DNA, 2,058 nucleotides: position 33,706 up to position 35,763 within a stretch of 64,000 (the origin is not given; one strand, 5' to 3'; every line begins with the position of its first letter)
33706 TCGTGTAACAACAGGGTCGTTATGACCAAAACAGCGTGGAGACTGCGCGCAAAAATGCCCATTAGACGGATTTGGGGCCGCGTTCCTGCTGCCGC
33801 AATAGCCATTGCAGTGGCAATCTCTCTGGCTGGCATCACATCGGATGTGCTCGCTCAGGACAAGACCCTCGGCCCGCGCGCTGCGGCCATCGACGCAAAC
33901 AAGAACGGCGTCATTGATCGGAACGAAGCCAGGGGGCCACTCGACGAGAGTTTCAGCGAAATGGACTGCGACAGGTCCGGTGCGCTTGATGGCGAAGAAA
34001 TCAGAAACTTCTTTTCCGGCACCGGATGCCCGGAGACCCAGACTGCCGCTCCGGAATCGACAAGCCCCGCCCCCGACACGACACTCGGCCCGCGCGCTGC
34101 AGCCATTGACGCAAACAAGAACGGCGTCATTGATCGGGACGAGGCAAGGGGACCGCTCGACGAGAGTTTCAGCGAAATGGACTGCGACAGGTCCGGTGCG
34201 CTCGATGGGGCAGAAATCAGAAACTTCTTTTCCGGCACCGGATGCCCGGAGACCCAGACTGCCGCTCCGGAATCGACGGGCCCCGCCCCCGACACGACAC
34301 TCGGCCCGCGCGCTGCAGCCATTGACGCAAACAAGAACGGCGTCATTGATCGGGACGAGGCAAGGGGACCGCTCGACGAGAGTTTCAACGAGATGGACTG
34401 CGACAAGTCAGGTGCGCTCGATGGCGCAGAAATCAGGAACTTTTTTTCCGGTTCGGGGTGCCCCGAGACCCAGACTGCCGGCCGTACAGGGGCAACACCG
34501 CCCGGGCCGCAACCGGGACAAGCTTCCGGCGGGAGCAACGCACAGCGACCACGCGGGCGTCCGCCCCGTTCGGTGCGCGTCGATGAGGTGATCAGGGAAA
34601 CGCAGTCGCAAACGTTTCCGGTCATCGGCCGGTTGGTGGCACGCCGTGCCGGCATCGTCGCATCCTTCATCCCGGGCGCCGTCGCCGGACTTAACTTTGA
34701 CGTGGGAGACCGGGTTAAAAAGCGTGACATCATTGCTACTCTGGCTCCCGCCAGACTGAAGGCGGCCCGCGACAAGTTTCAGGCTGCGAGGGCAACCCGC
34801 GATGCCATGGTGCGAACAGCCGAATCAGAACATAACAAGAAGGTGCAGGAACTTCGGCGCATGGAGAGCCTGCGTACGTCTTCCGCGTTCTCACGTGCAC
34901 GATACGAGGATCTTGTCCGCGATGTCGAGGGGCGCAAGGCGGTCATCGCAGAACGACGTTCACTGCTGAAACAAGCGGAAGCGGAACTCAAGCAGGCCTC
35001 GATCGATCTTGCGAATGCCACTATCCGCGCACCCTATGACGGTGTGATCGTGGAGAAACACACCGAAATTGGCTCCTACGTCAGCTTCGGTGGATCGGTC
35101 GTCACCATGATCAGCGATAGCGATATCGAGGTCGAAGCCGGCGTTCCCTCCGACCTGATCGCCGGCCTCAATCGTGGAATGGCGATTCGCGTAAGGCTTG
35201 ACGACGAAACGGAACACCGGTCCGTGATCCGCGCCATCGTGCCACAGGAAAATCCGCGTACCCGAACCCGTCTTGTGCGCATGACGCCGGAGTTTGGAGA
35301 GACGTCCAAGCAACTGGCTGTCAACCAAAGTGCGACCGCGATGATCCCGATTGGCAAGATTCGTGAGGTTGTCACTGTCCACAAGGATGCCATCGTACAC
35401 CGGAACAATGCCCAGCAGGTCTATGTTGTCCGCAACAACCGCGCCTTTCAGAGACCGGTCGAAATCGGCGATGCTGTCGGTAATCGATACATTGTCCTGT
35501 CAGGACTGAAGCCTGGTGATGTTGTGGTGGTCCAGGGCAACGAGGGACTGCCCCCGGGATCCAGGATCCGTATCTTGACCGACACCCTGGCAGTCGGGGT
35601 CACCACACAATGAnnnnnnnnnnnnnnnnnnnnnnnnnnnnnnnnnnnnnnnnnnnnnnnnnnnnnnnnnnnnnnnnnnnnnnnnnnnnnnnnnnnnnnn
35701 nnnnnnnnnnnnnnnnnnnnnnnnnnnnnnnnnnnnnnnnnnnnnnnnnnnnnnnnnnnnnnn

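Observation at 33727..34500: RND membrane-fusion protein with an N-terminal array of three tandem EF-hand pairs (six canonical Ca2+-binding loops)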

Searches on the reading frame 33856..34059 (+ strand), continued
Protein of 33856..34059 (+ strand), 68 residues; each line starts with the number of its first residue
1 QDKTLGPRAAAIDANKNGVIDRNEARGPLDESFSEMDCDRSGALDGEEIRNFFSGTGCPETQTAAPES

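Call 45: search_protein_families(library=pfam, proteins=[P0203, P0212, P0130, P0127, P0137, P0223, P0175, P0186, P0238, P0234], max_evalue=0.0001)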
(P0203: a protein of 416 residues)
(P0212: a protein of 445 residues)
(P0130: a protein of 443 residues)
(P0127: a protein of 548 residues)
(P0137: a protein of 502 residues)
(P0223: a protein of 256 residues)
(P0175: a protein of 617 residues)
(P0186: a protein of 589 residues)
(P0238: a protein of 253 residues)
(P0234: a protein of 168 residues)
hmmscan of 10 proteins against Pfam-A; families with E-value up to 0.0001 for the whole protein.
P0203 (416 aa): 1 family
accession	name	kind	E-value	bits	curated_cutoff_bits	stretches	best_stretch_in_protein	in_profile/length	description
PF03480.18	DctP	-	1.8e-23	83.7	23.4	1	119-379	13-274/286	Bacterial extracellular solute-binding protein, family 7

P0212 (445 aa): 1 family
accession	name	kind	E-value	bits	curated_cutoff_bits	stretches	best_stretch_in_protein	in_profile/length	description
PF03480.18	DctP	-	4.1e-18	66.1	23.4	1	142-408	16-281/286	Bacterial extracellular solute-binding protein, family 7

P0130 (443 aa): 5 families
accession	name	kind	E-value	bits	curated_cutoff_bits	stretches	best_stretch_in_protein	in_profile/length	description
PF12706.13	Lactamase_B_2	-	5.3e-18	65.8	27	1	191-400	4-199/200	Beta-lactamase superfamily domain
PF00753.33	Lactamase_B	-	4.8e-07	30.4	22.7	1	176-339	4-152/196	Metallo-beta-lactamase superfamily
PF13499.12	EF-hand_7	-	8.4e-06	26.5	30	0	54-116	5-61/67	EF-hand domain pair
PF00036.39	EF-hand_1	-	1.7e-05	24.5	25.4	0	54-77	3-26/29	EF hand domain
PF13405.12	EF-hand_6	-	3.1e-05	23.8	25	0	102-121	7-26/30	EF-hand domain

P0127 (548 aa): 9 families
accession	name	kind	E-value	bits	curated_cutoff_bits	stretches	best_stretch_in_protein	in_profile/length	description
PF16576.10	HlyD_D23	-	6.1e-17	62.1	30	1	215-429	17-200/214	Barrel-sandwich domain of CusB or HlyD membrane-fusion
PF13437.12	HlyD_3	-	5.3e-16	59.7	22.2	1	342-432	2-95/106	HlyD family secretion protein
PF00036.39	EF-hand_1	-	7.9e-13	47.4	25.4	0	153-173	6-26/29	EF hand domain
PF13405.12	EF-hand_6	-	8.9e-13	47.2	25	0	153-174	6-27/30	EF-hand domain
PF13202.12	EF-hand_5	-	2.6e-11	42.9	25.9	0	73-92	5-24/25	EF hand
PF13499.12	EF-hand_7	-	5.9e-10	39.8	30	0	73-144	8-61/67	EF-hand domain pair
PF13533.13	Biotin_lipoyl_2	-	2.4e-05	24.5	29.8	0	219-249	2-32/32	Biotin-lipoyl like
PF23657.1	DUF7151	-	9.3e-05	22.8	27.2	0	156-171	26-41/46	Domain of unknown function (DUF7151)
PF00364.28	Biotin_lipoyl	-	9.4e-05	22.6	22.1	0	219-247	44-72/73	Biotin-requiring enzyme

P0137 (502 aa): 7 families
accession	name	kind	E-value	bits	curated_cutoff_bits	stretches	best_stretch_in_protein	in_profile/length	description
PF16576.10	HlyD_D23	-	5.8e-15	55.6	30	1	189-401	16-197/214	Barrel-sandwich domain of CusB or HlyD membrane-fusion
PF13437.12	HlyD_3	-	2.1e-12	48.2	22.2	1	317-405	2-93/106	HlyD family secretion protein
PF13405.12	EF-hand_6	-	3.1e-12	45.5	25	0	134-161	2-29/30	EF-hand domain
PF00036.39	EF-hand_1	-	4.8e-09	35.6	25.4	0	138-159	6-27/29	EF hand domain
PF13499.12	EF-hand_7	-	2.2e-08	34.8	30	0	56-129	4-61/67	EF-hand domain pair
PF13202.12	EF-hand_5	-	9e-07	28.5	25.9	0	138-157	5-24/25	EF hand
PF13533.13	Biotin_lipoyl_2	-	7.8e-06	26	29.8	1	195-224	3-32/32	Biotin-lipoyl like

P0223 (256 aa): 5 families
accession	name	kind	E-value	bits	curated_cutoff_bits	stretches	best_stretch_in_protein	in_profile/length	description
PF13202.12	EF-hand_5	-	8e-07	28.7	25.9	0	38-52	6-20/25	EF hand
PF00036.39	EF-hand_1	-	1.7e-06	27.6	25.4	0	38-52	7-21/29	EF hand domain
PF16576.10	HlyD_D23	-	2.1e-06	27.6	30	1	114-221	18-136/214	Barrel-sandwich domain of CusB or HlyD membrane-fusion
PF13533.13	Biotin_lipoyl_2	-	2.7e-06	27.5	29.8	1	117-145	2-30/32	Biotin-lipoyl like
PF13405.12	EF-hand_6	-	3.6e-06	26.7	25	0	61-82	6-27/30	EF-hand domain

P0175 (617 aa): 6 families
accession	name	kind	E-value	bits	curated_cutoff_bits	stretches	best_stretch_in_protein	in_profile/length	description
PF13437.12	HlyD_3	-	2e-11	45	22.2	1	186-288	1-96/106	HlyD family secretion protein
PF13405.12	EF-hand_6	-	4.6e-09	35.7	25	0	444-460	6-22/30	EF-hand domain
PF13202.12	EF-hand_5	-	3.3e-08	33.1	25.9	0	444-460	5-21/25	EF hand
PF16576.10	HlyD_D23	-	2.9e-07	30.4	30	1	66-287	17-203/214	Barrel-sandwich domain of CusB or HlyD membrane-fusion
PF13499.12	EF-hand_7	-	4.1e-07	30.7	30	0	443-510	7-61/67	EF-hand domain pair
PF00036.39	EF-hand_1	-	1.1e-06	28.1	25.4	0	444-460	6-22/29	EF hand domain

P0186 (589 aa): 7 families
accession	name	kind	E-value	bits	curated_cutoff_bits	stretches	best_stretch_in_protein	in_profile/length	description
PF13405.12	EF-hand_6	-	3.5e-23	79.5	25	0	511-529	6-24/30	EF-hand domain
PF00036.39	EF-hand_1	-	5e-23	79.3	25.4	0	511-529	6-24/29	EF hand domain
PF13499.12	EF-hand_7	-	3.1e-18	66.3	30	2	511-578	8-64/67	EF-hand domain pair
PF13202.12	EF-hand_5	-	3.7e-17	61.3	25.9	0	443-461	5-23/25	EF hand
PF13180.12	PDZ_2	-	2.2e-07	31.5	27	1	321-397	3-79/80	PDZ domain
PF17820.7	PDZ_6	-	1.2e-06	28.6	27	1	342-387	8-53/54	PDZ domain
PF10591.15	SPARC_Ca_bdg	-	4.4e-06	27.4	22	0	225-279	58-109/113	Secreted protein acidic and rich in cysteine Ca binding region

P0238 (253 aa): 0 families

P0234 (168 aa): 0 families

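Call 47: find_encoding_contigs(protein=P0202, flank=6000, max_places=3)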
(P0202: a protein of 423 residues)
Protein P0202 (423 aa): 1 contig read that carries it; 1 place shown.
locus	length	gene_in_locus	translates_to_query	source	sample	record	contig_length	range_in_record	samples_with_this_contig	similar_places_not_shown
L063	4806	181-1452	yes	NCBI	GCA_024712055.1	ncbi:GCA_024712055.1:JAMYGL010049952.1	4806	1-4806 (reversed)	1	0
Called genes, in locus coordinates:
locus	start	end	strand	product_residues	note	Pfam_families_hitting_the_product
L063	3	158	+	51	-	?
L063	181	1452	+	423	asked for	PF03480:DctP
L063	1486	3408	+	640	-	PF04290:DctQ, PF06808:DctM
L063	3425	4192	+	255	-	PF05721:PhyH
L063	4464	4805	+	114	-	?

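Call 74: find_homologous_proteins(query=P0175, max_evalue=1e-10)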
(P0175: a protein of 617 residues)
Query P0175 (617 aa): 40 proteins with E <= 1e-10 among 8000 candidates.
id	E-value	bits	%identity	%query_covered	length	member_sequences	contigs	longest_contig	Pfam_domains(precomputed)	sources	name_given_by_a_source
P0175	0.0e+0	1319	100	100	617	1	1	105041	PF13405.13,PF25973.1,PF13499.13,PF13202.13,PF25917.1,PF00036.39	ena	-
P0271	1.5e-143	498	60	59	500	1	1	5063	PF25973.1,PF25917.1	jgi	jgi:RND family efflux transporter MFP subunit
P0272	2.0e-138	481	57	65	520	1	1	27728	PF25973.1,PF25917.1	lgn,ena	-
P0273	2.1e-55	207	35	58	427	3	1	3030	PF25973.1,PF25967.1,PF25917.1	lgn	-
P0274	1.0e-54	204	35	58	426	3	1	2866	PF25973.1,PF25917.1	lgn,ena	-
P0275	1.8e-54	204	35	60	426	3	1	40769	PF25973.1,PF25917.1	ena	-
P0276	7.9e-54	201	33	67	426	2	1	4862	PF25973.1,PF25917.1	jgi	-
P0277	1.3e-52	197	33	67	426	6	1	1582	PF25973.1,PF25917.1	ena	-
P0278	2.5e-52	197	34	61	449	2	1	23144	-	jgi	jgi:RND family efflux transporter MFP subunit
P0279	3.2e-52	196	32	62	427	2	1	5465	PF25973.1,PF25967.1,PF25917.1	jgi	-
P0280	8.5e-51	191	30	64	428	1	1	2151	PF25973.1,PF25917.1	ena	-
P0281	5.9e-50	189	33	62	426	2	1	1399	PF25973.1,PF25967.1,PF25917.1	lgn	-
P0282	1.9e-49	187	33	53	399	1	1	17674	PF25989.1,PF25917.1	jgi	-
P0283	4.9e-49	186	33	58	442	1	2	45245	-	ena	-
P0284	5.0e-49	186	30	59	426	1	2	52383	PF25973.1,PF25917.1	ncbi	-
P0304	1.6e-27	115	38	30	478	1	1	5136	PF13405.13,PF00404.25,PF13499.13,PF13833.13,PF13202.13,PF23564.2,PF10591.16,PF00036.39,PF26745.1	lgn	-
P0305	4.2e-22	97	36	30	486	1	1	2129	PF13405.13,PF00404.25,PF13499.13,PF13833.13,PF13202.13,PF23564.2,PF10591.16,PF00036.39,PF26745.1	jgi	jgi:Ca2+-binding EF-hand superfamily protein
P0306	6.3e-18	83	35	32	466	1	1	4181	PF13405.13,PF00404.25,PF13499.13,PF13833.13,PF13202.13,PF23564.2,PF10591.16,PF00036.39,PF26745.1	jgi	jgi:Ca2+-binding EF-hand superfamily protein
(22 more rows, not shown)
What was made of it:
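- The P0175-type fusion is a singleton (call 74).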

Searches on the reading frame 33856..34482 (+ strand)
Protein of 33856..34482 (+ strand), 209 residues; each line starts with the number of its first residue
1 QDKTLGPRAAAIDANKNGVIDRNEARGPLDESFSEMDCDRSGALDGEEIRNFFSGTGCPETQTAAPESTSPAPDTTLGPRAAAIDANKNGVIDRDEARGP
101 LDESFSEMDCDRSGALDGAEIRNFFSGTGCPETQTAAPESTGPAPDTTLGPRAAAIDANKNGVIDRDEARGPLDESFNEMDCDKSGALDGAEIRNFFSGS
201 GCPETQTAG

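Call 11: search_solved_structures(query=window:33856-34482:+, max_evalue=1, show_alignments=3)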
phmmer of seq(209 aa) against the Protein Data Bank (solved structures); distinct sequences matched with E-value up to 1: 43.
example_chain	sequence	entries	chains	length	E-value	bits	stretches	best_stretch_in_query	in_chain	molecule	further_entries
6mi5_X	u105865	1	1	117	6e-06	29.6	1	146-196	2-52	Lanmodulin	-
8fns_A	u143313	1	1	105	1.7e-05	28.1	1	154-195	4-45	EF-hand domain-containing protein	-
7jtk_M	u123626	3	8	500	4.5e-05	26.7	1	90-168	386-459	Flagellar radial spoke protein 7 | Radial spoke protein 7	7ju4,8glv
6jlh_A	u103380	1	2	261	0.0011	22.1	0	98-126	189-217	Secretagogin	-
2be4_A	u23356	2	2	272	0.0012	22.1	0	99-126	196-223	hypothetical protein LOC449832 | Protein Zgc:100843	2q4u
8bav_C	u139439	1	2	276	0.016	18.4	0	106-130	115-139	Secretagogin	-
2m7n_A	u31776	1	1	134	0.04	17.1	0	29-59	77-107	Calcium-binding protein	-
4aqr_A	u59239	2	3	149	0.059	16.5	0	31-129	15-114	CALMODULIN-7 | CALMODULIN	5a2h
1rfj_A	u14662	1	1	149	0.06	16.5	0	31-130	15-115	calmodulin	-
1c07_A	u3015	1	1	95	0.067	16.3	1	99-135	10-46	PROTEIN (EPIDERMAL GROWTH FACTOR RECEPTOR PATHWAY SUBSTRATE 15)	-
9qt9_E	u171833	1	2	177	0.071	16.3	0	27-129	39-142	Calmodulin-1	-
1jfj_A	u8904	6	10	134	0.082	16.1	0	32-58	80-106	CALCIUM-BINDING PROTEIN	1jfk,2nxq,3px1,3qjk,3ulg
7c7r_B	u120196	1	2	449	0.1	15.8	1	140-198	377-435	Biofilm-associated surface protein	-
1vrk_A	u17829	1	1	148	0.12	15.5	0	30-129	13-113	CALMODULIN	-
6hcs_A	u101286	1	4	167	0.14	15.3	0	30-130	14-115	Calmodulin-1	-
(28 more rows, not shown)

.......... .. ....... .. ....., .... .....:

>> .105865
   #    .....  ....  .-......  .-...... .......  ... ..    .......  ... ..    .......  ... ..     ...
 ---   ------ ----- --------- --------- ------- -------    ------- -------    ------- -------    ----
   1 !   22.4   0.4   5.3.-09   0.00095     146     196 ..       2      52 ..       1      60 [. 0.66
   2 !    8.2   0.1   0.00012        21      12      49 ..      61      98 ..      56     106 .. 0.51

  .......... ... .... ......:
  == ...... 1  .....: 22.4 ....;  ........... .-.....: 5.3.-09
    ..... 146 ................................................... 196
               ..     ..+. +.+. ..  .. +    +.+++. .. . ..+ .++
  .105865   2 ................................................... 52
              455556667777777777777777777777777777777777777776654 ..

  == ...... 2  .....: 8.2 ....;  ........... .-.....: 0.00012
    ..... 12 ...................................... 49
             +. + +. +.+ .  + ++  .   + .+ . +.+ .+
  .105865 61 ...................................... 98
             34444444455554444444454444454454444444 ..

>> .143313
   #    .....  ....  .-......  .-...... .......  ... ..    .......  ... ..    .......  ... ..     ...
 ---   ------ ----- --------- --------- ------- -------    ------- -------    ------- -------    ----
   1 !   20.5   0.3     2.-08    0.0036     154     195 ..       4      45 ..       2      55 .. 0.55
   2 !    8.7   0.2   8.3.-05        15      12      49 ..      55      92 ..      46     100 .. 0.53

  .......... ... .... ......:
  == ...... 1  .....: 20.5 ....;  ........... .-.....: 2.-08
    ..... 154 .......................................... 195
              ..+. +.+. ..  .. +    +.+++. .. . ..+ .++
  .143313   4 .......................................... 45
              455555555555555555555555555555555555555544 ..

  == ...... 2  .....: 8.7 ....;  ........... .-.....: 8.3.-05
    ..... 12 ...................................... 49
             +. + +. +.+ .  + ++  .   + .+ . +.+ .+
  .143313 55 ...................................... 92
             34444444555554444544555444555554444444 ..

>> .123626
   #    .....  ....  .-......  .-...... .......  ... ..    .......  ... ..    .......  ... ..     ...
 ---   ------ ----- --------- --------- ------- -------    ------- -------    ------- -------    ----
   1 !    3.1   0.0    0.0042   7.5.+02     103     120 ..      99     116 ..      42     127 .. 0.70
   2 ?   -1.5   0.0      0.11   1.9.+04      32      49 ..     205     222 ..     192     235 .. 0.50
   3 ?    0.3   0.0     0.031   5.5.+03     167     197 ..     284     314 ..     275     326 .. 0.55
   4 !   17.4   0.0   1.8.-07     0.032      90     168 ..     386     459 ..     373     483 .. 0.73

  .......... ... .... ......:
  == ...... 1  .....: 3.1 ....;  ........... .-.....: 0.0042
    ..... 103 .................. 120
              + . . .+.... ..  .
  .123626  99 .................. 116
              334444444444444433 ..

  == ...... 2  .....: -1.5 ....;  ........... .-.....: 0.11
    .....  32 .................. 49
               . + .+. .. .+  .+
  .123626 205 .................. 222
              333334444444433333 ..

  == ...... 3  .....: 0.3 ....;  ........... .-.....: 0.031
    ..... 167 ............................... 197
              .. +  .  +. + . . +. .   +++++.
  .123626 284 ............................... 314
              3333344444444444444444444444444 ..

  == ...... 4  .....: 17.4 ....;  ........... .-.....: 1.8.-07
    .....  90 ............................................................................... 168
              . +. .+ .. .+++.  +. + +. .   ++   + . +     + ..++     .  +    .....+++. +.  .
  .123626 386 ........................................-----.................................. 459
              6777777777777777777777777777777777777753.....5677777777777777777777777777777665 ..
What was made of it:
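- Closest known: Lanmodulin. Same: Lanmodulin is the best solved-structure sequence match, gapless over loop-spacer-loop (call 11).
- The best solved-structure sequence match for the array is lanmodulin (6mi5 E 6e-6; 8fns), gapless across both loops and the 12-residue spacer (call 11).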

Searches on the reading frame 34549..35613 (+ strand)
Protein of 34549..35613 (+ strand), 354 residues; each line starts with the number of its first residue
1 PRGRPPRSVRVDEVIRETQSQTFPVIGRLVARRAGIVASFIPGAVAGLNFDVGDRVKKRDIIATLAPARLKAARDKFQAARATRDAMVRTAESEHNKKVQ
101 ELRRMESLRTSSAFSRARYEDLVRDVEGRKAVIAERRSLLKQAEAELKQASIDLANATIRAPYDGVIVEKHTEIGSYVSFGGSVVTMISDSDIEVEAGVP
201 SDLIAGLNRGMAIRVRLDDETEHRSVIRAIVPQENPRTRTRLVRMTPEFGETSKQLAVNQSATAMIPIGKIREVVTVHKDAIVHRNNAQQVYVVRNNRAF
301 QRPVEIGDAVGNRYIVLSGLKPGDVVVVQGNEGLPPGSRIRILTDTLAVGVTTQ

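Call 71: search_solved_structures(query=window:34549-35613:+, max_evalue=0.001)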
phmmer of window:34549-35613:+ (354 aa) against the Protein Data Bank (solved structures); distinct sequences matched with E-value up to 0.001: 20.
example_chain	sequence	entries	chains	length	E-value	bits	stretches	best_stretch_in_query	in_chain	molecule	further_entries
6vej_P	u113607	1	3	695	5e-28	101.6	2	5-345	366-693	Probable Resistance-Nodulation-Cell Division (RND) efflux membrane fusion protein,Probable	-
20yy_D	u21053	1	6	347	5.3e-20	75.3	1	19-343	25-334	Multidrug efflux RND transporter periplasmic adaptor subunit MexJ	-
3lnn_A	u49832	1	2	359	1.7e-09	40.7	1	7-330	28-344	Membrane fusion protein (MFP) heavy metal cation efflux ZneB (CzcB-like)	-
3fpp_A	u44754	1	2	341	2.6e-09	40.2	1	21-329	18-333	Macrolide-specific efflux protein macA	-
5nik_D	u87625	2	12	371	2.8e-09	40.1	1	21-329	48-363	Macrolide export protein MacA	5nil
9qgy_G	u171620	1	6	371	7.3e-09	38.7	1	21-329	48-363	Macrolide export protein MacA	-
4l8j_A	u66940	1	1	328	5.2e-07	32.6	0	286-341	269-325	Putative efflux transporter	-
5ng5_E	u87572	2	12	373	5.4e-07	32.5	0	285-342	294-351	Multidrug efflux pump subunit AcrA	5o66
9tg4_D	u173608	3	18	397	6.3e-07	32.3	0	285-342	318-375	Multidrug efflux pump subunit AcrA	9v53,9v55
5v5s_D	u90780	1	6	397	7.1e-07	32.2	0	285-342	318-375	Multidrug efflux pump subunit AcrA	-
4dk0_A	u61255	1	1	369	1.2e-06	31.4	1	26-236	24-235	Putative MacA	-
4dk1_A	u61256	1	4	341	1.5e-06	31.1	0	116-236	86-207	Putative MacA, Multidrug resistance protein mexA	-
4kks_A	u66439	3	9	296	3.2e-06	30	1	157-346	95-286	Membrane fusion protein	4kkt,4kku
9j3d_D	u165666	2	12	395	2.5e-05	27.1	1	5-340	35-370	RND efflux system, MexC-like protein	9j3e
2v4d_A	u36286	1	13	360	7e-05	25.6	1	113-342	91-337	MULTIDRUG RESISTANCE PROTEIN MEXA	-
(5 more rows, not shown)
